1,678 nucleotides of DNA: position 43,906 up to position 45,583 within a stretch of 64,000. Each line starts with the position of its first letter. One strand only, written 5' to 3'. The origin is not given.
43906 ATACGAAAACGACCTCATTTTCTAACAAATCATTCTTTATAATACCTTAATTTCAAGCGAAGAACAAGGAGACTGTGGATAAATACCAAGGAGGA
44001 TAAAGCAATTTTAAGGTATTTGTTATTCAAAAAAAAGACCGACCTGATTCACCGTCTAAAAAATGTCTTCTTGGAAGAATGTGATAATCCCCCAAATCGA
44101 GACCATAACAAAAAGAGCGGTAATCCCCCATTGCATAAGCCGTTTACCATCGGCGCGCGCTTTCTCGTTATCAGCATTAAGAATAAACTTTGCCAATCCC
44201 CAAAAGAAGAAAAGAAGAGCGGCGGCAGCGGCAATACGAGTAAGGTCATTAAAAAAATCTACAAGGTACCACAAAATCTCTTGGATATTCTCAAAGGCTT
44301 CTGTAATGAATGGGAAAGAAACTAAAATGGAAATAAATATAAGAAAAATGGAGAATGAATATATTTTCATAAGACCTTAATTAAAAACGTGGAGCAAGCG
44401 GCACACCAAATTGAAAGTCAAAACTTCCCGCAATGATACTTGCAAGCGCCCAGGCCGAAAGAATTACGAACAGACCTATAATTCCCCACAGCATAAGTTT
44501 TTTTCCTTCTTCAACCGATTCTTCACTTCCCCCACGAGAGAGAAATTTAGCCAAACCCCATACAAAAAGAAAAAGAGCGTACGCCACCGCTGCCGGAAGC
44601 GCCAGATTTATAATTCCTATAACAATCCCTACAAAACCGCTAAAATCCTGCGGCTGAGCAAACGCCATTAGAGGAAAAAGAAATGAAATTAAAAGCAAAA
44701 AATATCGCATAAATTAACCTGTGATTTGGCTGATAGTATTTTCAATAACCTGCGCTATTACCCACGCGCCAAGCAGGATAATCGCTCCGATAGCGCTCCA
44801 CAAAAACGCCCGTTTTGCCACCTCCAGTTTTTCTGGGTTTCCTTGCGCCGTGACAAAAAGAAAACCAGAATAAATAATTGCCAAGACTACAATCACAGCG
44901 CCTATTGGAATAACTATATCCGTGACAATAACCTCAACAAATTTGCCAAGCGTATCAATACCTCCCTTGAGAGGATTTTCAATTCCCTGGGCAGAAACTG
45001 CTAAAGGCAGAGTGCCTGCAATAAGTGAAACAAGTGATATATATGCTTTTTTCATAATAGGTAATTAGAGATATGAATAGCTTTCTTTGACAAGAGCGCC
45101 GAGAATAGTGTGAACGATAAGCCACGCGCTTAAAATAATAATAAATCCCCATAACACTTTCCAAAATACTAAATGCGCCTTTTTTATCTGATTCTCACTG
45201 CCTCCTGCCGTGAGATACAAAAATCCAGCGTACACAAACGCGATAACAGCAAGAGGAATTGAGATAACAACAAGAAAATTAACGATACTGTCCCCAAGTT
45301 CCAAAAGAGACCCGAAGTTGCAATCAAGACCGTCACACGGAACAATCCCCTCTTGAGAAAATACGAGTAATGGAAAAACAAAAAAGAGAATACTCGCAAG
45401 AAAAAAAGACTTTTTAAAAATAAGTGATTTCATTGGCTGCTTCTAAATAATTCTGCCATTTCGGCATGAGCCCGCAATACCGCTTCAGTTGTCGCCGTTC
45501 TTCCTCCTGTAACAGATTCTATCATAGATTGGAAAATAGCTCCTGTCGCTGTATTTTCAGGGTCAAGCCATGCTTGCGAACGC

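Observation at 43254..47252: Tandem array of six VirB2/TrbC-like pilin paralogs, co-oriented with a membrane-anchored solute-binding-like protein and a SAM methyltransferase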

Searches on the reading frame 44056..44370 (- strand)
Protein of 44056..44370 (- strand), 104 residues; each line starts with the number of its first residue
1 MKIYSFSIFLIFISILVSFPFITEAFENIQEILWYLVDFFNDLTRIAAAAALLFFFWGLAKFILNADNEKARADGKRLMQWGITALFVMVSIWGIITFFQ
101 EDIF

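Call 3: search_protein_families(library=pfam, proteins=[window:44056-44370:-], max_evalue=1)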
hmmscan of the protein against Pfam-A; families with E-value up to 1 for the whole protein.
window:44056-44370:- (104 aa): 2 families
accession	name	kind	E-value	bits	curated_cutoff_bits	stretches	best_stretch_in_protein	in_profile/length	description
PF18895.5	T4SS_pilin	-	8.4e-09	35.8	26.6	1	39-99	12-71/71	Type IV secretion system pilin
PF20563.3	DUF6773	-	0.55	10.5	27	0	41-98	86-143/163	Family of unknown function (DUF6773)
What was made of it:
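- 44056..44370 (-): Pilin T4, 104 aa, of the canonical middle type. It shares a 34-nt stretch, 97% identical, with T5. PF18895 at 35.8 bits (call 3).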

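Call 4: search_protein_families(library=ncbifam, proteins=[window:44056-44370:-], max_evalue=1)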
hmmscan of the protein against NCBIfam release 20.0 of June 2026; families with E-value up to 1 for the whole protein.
window:44056-44370:- (104 aa): 1 family
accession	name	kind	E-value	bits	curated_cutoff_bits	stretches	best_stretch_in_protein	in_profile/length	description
NF045849.1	ICE_MMCAP2_0565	equivalog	0.00016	21.2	40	1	32-99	9-76/80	Mbov_0395 family pilin-like conjugal transfer protein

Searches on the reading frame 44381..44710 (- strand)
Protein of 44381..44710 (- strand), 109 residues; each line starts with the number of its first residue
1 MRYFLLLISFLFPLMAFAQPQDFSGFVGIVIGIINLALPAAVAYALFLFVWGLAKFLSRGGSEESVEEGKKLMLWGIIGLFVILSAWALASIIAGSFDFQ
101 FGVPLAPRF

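Call 3: search_protein_families(library=pfam, proteins=[window:44381-44710:-], max_evalue=1)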
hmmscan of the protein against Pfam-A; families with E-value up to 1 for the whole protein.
window:44381-44710:- (109 aa): 1 family
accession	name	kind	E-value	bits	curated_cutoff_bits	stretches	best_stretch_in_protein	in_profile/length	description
PF18895.5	T4SS_pilin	-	2.8e-09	37.4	26.6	1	33-93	12-71/71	Type IV secretion system pilin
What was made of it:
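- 44381..44710 (-): Pilin T3, 109 aa, of the canonical middle type. PF18895 at 37.4 bits (call 3).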

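Call 4: search_protein_families(library=ncbifam, proteins=[window:44381-44710:-], max_evalue=1)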
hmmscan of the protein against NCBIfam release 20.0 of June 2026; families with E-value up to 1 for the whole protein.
window:44381-44710:- (109 aa): 2 families
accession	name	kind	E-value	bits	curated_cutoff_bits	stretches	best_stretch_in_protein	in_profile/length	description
NF045849.1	ICE_MMCAP2_0565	equivalog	0.00028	20.5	40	1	26-95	16-78/80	Mbov_0395 family pilin-like conjugal transfer protein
NF052624.1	TLTLP_motif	equivalog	0.12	12.3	45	1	20-42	15-37/58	TLTLP motif-containing protein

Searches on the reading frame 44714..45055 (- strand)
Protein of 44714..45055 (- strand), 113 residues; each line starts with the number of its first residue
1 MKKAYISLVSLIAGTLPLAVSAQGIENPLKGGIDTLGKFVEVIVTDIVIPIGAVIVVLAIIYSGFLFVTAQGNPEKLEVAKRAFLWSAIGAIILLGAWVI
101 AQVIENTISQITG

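Call 3: search_protein_families(library=pfam, proteins=[window:44714-45055:-], max_evalue=1)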
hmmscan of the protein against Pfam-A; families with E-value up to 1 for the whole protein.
window:44714-45055:- (113 aa): 4 families
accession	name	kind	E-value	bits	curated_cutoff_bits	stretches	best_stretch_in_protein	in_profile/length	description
PF18895.5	T4SS_pilin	-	4.3e-09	36.7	26.6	1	44-104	12-71/71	Type IV secretion system pilin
PF04956.18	TrbC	-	5.1e-06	27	27.9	1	16-102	24-96/98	TrbC/VIRB2 pilin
PF14147.11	Spore_YhaL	-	0.26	11.4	27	1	50-76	2-28/52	Sporulation protein YhaL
PF11190.13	DUF2976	-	0.76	10.1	28.2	0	48-104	22-78/87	Protein of unknown function (DUF2976)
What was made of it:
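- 44714..45055 (-): Pilin T2, 113 aa. It has a signal peptide, an ENPLK motif and two TM helices. It belongs to the second-position orthogroup and is the most TrbC/VirB2-like of the six. PF18895 at 36.7 bits and TrbC at 27.0 bits against a cut-off of 27.9 (call 3).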

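Call 4: search_protein_families(library=ncbifam, proteins=[window:44714-45055:-], max_evalue=1)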
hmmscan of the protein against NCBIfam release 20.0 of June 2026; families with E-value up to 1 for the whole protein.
window:44714-45055:- (113 aa): 2 families
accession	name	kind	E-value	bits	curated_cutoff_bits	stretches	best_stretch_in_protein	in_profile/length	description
NF045849.1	ICE_MMCAP2_0565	equivalog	1.4e-09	37.5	40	1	34-108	7-80/80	Mbov_0395 family pilin-like conjugal transfer protein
NF009364.0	PRK12721.1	equivalog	0.45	9.6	381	1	18-66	56-103/352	EscU/YscU/HrcU family type III secretion system export apparatus switch protein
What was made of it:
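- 44714..45055 (-): NF045849 at 37.5 bits against 40 (call 4).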

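Call 61: search_dna_similar(query=window:44714-45055:-, collection=plasmids, mode=protein, max_evalue=0.01, max_rows=15)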
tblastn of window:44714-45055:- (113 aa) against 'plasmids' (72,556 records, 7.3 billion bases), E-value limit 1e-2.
Records with a match: 15; places in all: 15; records where one place covers at least 80% of the query: 0.
Best place of each record, by identity: <60% 15.
By first word of the organism name: Clostridium 14; Pontibacillus 1.
By predicted mobility (MOB-suite, as given by PLSDB): non-mobilizable 15.
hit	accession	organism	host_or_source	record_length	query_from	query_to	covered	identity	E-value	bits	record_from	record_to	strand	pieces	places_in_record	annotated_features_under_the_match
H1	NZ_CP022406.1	Clostridium sporogenes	-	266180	28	106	70%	33.7%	6e-4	45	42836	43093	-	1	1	hypothetical protein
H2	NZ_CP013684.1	Clostridium botulinum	Microbial isolate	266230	28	106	70%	33.7%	6e-4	45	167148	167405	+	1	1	hypothetical protein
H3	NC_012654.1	Clostridium botulinum Ba4 str. 657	-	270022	36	106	63%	36.6%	6e-4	44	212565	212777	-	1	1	hypothetical protein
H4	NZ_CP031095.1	Clostridium botulinum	Homo sapiens,human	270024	36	106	63%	36.6%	6e-4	44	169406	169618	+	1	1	hypothetical protein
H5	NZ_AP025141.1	Clostridium botulinum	Homo sapiens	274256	36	106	63%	36.6%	6e-4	44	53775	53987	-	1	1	hypothetical protein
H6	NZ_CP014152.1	Clostridium botulinum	Microbial isolate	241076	36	106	63%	36.6%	6e-4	44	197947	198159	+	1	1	hypothetical protein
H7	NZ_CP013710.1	Clostridium botulinum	Microbial isolate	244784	36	106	63%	36.6%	6e-4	44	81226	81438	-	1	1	hypothetical protein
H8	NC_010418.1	Clostridium botulinum A3 str. Loch Maree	-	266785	36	106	63%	36.6%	6e-4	44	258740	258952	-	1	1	hypothetical protein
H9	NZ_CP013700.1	Clostridium sporogenes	Microbial isolate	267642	36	106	63%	36.6%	6e-4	44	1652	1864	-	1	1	hypothetical protein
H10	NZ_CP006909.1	Clostridium botulinum CDC_1436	Isolate microbial culture,stool (infant)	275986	36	106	63%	36.6%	6e-4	44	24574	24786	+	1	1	hypothetical protein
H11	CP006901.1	Clostridium botulinum Prevot_594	Isolate microbial culture,ham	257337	36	106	63%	36.6%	6e-4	44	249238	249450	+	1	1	hypothetical protein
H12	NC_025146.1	Clostridium botulinum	-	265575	36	106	63%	36.6%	6e-4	44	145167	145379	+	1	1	hypothetical protein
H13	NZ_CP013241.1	Clostridium sporogenes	Microbial isolate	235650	36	106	63%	36.6%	6e-4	44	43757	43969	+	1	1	hypothetical protein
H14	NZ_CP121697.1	Clostridium botulinum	Homo sapiens,human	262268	36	106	63%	36.6%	6e-4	44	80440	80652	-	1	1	hypothetical protein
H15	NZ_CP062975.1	Pontibacillus sp. ALD_SL1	mangrove mud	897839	38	106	61%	37.7%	9e-5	47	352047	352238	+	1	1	Mbov_0395 family pilin-like conjugal transfer protein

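Call 62: get_annotated_region(hit=H15, flank=9000)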
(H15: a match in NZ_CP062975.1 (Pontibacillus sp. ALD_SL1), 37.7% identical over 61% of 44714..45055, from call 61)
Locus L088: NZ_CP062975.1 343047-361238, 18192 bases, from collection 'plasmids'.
description: Pontibacillus sp. ALD_SL1 plasmid unnamed, complete sequence
organism: Pontibacillus sp. ALD_SL1 (NCBI taxid 2777185)
taxonomy: Bacteria; Bacillota; Bacilli; Bacillales; Bacillaceae; Pontibacillus; Pontibacillus sp. ALD SL1
host: -; source: mangrove mud; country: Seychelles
typing (MOB-suite, as given by PLSDB): non-mobilizable
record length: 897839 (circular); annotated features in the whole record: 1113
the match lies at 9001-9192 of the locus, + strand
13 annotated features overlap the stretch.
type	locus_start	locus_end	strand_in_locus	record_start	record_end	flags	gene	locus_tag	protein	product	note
CDS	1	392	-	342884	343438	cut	-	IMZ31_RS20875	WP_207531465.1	hypothetical protein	-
CDS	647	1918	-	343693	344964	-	-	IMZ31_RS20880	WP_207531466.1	hypothetical protein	-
CDS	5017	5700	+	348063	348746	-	-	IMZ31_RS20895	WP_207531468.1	chemotaxis protein CheW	GO:0006935 - chemotaxis [Evidence IEA]; GO:0007165 - signal transduction [Evidence IEA]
CDS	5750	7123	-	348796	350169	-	-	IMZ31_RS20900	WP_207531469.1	hypothetical protein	-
CDS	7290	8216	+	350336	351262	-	-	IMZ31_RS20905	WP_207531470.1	hypothetical protein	-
CDS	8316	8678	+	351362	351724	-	-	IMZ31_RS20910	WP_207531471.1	hypothetical protein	-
CDS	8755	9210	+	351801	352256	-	-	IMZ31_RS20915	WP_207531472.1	Mbov_0395 family pilin-like conjugal transfer protein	-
CDS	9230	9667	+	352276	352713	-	-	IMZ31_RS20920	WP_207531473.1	hypothetical protein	-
CDS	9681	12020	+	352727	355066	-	-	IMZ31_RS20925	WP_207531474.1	hypothetical protein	-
CDS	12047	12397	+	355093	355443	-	-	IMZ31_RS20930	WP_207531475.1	hypothetical protein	-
CDS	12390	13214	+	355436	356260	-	-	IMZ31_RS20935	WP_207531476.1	hypothetical protein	-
CDS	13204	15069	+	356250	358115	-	-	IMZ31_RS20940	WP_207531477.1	VirB4-like conjugal transfer ATPase, CD1110 family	-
CDS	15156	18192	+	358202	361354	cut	-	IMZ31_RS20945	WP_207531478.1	peptidoglycan DD-metalloendopeptidase family protein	-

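Call 63: get_annotated_region(hit=H3, flank=9000)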
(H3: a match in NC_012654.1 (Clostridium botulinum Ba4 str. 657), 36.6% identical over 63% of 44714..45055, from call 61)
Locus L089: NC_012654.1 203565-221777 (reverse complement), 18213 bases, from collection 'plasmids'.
description: Clostridium botulinum Ba4 str. 657 plasmid pCLJ, complete sequence
organism: Clostridium botulinum Ba4 str. 657 (NCBI taxid 515621)
taxonomy: Bacteria; Bacillota; Clostridia; Eubacteriales; Clostridiaceae; Clostridium; Clostridium botulinum; Clostridium botulinum Ba4 str. 657
host: -; source: -; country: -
typing (MOB-suite, as given by PLSDB): non-mobilizable; replicon rep_cluster_1536; mating-pair formation MPF_T
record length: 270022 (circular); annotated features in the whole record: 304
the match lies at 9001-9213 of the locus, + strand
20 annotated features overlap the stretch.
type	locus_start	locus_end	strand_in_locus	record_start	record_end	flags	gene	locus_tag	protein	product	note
CDS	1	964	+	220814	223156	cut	-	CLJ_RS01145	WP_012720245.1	type IA DNA topoisomerase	GO:0006265 - DNA topological change [Evidence IEA]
CDS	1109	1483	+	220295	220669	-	-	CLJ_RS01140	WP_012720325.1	tetratricopeptide repeat protein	-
CDS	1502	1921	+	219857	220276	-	-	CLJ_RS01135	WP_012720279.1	DNA topoisomerase III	-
CDS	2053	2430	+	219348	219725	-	-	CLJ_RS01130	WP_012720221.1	hypothetical protein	-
CDS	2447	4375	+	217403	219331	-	-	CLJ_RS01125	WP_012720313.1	ATPase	-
CDS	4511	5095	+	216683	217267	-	-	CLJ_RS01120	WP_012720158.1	Cas9 inhibitor AcrIIA9 family protein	-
CDS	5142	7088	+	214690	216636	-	-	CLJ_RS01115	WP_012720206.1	PcfJ domain-containing protein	-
CDS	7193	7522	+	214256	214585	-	-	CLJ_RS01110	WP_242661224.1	hypothetical protein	-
CDS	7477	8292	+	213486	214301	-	-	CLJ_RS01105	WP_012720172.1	sigma-70 family RNA polymerase sigma factor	GO:0006352 - DNA-templated transcription initiation [Evidence IEA]; GO:0006355 - regulation of DNA-templated ...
CDS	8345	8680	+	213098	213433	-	-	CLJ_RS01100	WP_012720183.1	hypothetical protein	-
CDS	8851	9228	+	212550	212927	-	-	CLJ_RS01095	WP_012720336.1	hypothetical protein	-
CDS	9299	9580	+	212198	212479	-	-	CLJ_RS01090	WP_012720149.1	PrgI family protein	-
CDS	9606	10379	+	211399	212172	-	-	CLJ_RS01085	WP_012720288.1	TraC family protein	-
CDS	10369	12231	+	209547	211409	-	-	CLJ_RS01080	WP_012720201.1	ATP-binding protein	-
CDS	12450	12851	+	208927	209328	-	-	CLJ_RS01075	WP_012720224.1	hypothetical protein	-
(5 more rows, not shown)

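Call 64: search_protein_families(library=pfam, proteins=[L089:8851-9228:+, L088:8755-9210:+, L088:8316-8678:+, L088:9230-9667:+, L089:8345-8680:+], max_evalue=0.01)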
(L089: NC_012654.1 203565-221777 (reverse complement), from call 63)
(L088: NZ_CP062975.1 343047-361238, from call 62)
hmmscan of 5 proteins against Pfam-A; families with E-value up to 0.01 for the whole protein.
L089:8851-9228:+ (125 aa): 2 families
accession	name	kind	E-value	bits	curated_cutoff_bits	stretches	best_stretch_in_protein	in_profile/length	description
PF18895.5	T4SS_pilin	-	2.9e-08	34.1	26.6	1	49-119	6-71/71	Type IV secretion system pilin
PF04956.18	TrbC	-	6.3e-05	23.5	27.9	1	6-117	1-96/98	TrbC/VIRB2 pilin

L088:8755-9210:+ (151 aa): 2 families
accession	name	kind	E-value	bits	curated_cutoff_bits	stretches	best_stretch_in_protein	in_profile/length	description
PF18895.5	T4SS_pilin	-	2e-12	47.4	26.6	1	75-144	3-71/71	Type IV secretion system pilin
PF04290.18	DctQ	-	2e-05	24.9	28.3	1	71-142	51-122/132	Tripartite ATP-independent periplasmic transporters, DctQ component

L088:8316-8678:+ (120 aa): 1 family
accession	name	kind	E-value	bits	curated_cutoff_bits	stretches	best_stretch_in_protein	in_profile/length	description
PF13476.12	AAA_23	-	0.0091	17.1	27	0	56-116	138-199/201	AAA domain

L088:9230-9667:+ (145 aa): 1 family
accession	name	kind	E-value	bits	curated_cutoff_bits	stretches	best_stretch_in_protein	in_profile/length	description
PF18895.5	T4SS_pilin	-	4.6e-05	23.8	26.6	1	65-136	3-70/71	Type IV secretion system pilin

L089:8345-8680:+ (111 aa): 2 families
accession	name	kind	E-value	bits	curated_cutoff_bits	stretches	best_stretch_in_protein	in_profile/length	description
PF04893.22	Yip1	-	0.0078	16.5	28.6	1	42-106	19-83/173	Yip1 domain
PF13273.12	DUF4064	-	0.009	16.7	32.1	1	23-90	41-101/102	Protein of unknown function (DUF4064)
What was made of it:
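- PF18895 homologues sit next to PrgI-VirB4 in Firmicutes plasmids (calls 62-64). One PF18895 protein gave a weak sub-threshold hit to the TRAP small subunit DctQ (call 64).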

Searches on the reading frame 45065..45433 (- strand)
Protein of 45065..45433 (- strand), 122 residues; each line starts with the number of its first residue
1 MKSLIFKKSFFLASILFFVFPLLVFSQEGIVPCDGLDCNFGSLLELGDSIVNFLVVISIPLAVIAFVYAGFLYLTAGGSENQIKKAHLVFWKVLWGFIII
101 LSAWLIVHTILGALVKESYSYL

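Call 3: search_protein_families(library=pfam, proteins=[window:45065-45433:-], max_evalue=1)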
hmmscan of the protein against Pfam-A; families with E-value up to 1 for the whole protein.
window:45065-45433:- (122 aa): 3 families
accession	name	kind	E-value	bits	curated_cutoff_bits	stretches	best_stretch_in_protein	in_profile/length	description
PF18895.5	T4SS_pilin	-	1.1e-06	29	26.6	1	48-109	10-70/71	Type IV secretion system pilin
PF04956.18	TrbC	-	0.0085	16.7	27.9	1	34-109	34-97/98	TrbC/VIRB2 pilin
PF01312.24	Bac_export_2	-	0.6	9.7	24.4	1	23-107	109-195/335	FlhB HrpN YscU SpaS Family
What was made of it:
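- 45065..45433 (-): Pilin T1, 122 aa. It has a signal peptide, a Cys pair (PCDGLDC) and two TM helices. It belongs to the first-position orthogroup. PF18895 at 29.0 bits (call 3).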

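Call 4: search_protein_families(library=ncbifam, proteins=[window:45065-45433:-], max_evalue=1)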
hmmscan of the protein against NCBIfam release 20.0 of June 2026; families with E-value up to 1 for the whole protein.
window:45065-45433:- (122 aa): 1 family
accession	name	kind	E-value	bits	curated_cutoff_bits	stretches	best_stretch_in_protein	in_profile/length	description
NF045849.1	ICE_MMCAP2_0565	equivalog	0.003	17.2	40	1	53-113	20-79/80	Mbov_0395 family pilin-like conjugal transfer protein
